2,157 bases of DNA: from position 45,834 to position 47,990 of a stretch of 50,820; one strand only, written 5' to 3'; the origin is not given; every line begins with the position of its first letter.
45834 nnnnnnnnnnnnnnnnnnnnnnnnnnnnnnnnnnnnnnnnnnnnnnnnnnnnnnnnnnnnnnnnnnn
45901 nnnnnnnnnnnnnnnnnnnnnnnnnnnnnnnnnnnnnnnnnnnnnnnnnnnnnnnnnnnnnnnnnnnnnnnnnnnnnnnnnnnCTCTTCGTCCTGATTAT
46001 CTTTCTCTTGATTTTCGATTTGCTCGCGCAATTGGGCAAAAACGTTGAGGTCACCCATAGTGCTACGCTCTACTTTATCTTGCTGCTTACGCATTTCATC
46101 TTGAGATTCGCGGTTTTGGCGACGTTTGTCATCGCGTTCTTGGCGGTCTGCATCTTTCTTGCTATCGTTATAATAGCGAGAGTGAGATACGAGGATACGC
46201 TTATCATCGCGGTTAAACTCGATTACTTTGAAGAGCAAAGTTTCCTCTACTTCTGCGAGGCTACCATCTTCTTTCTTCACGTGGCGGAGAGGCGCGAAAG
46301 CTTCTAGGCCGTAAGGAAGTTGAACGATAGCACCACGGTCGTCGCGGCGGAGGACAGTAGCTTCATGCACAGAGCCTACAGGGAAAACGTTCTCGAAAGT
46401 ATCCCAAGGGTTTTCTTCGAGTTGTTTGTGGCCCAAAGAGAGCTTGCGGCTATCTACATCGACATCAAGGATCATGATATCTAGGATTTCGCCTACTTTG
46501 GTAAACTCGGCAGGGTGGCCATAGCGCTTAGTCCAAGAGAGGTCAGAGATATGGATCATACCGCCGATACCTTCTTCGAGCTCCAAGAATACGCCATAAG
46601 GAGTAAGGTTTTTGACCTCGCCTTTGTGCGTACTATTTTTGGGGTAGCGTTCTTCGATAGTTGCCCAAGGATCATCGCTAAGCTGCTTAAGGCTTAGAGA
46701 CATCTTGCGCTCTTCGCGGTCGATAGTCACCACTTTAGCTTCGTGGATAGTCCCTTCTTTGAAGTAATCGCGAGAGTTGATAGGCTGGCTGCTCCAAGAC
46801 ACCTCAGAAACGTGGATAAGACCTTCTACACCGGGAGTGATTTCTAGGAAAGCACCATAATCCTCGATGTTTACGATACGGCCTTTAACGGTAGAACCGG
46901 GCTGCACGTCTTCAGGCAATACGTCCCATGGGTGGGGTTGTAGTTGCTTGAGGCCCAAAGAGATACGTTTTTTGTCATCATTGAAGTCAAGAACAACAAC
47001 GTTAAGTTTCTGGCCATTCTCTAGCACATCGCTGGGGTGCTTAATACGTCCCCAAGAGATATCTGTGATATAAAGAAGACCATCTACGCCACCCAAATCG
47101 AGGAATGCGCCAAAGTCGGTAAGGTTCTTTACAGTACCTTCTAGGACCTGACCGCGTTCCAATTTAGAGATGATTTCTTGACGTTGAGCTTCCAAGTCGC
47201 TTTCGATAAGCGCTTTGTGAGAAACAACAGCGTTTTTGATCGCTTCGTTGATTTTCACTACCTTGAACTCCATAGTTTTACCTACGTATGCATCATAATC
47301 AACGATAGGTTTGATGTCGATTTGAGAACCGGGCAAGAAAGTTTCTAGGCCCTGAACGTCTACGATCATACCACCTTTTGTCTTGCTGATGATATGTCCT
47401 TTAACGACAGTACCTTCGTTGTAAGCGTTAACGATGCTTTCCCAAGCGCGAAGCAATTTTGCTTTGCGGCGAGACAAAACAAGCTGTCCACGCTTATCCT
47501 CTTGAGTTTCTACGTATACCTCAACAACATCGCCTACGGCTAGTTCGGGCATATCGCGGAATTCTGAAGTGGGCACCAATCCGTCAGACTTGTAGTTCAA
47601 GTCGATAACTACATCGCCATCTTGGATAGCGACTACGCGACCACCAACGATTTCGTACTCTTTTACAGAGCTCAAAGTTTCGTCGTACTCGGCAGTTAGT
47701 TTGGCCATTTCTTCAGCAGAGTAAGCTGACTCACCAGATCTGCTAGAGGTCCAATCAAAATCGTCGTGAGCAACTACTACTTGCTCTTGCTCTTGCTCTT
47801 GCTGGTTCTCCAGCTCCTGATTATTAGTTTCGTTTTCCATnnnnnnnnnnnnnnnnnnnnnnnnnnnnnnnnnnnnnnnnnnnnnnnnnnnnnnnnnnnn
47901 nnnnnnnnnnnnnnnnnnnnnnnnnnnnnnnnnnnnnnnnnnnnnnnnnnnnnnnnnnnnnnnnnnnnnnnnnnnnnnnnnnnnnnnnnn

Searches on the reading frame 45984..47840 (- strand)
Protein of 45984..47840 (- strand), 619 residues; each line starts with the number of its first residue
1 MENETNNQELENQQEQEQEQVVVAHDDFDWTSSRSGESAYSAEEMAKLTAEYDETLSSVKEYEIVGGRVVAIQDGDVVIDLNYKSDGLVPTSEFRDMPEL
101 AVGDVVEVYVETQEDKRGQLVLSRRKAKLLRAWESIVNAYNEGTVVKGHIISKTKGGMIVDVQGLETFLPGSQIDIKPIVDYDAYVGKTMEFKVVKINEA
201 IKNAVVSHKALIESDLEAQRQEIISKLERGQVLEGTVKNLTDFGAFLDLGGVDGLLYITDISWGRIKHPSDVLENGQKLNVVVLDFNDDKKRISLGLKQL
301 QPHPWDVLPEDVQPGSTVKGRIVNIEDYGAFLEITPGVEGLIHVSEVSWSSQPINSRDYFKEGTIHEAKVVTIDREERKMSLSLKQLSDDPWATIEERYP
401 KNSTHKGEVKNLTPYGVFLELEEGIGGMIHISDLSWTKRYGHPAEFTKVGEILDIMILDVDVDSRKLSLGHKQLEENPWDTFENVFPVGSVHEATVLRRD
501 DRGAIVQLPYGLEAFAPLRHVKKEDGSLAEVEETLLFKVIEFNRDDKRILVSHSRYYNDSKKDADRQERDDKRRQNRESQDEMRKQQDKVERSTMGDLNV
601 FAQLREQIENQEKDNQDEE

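Call 58: search_protein_families(library=ncbifam, proteins=[window:45984-47840:-], max_evalue=0.00001)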
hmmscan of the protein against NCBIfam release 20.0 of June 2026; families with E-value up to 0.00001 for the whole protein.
window:45984-47840:- (619 aa): 29 families (the best 25 are shown)
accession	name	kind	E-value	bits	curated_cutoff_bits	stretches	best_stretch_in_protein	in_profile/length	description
NF004953.0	PRK06299.1-3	equivalog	6.3e-246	817.2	720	1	18-589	3-575/580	30S ribosomal protein S1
NF004952.0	PRK06299.1-2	equivalog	3.8e-177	590.1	524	2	18-386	14-375/580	30S ribosomal protein S1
TIGR00717.1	rpsA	equivalog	2.3e-160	534.5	577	1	46-552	4-514/516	30S ribosomal protein S1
NF004954.0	PRK06299.1-4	equivalog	7.8e-146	486.5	727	1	46-578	6-544/560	30S ribosomal protein S1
NF000907.0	PRK00087.1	equivalog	3.2e-145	484.9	624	3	19-350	290-599/671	bifunctional 4-hydroxy-3-methylbut-2-enyl diphosphate reductase/30S ribosomal protein S1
NF004955.0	PRK06299.1-5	equivalog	2.8e-142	474.9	878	2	43-352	10-321/566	30S ribosomal protein S1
NF005208.0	PRK06676.1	equivalog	6.3e-141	469.9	368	3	48-349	5-313/391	30S ribosomal protein S1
NF010379.0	PRK13806.1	equivalog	2.3e-128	428.9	648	2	40-424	12-402/491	30S ribosomal protein S1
NF004951.0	PRK06299.1-1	equivalog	2.7e-128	428.8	918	1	45-566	5-532/556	30S ribosomal protein S1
NF005911.0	PRK07899.1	equivalog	1.5e-104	350.4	691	2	47-391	21-369/486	30S ribosomal protein S1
NF004956.0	PRK06299.1-6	equivalog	8e-97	325.1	711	2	48-350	17-321/554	30S ribosomal protein S1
NF005639.0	PRK07400.1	equivalog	1.4e-66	224.6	460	3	37-309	10-276/318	30S ribosomal protein S1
NF005973.0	PRK08059.1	equivalog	1.3e-48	164.2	148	3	311-394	4-86/123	S1 domain-containing post-transcriptional regulator GSP13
NF040579.1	S1_dom_CvfD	subfamily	1e-46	157.8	117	3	313-393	2-80/113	CvfD/Ygs/GSP13 family RNA-binding post-transcriptional regulator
NF008805.1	PRK11824.1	equivalog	1e-39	136.5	471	3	221-299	604-682/683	polyribonucleotide nucleotidyltransferase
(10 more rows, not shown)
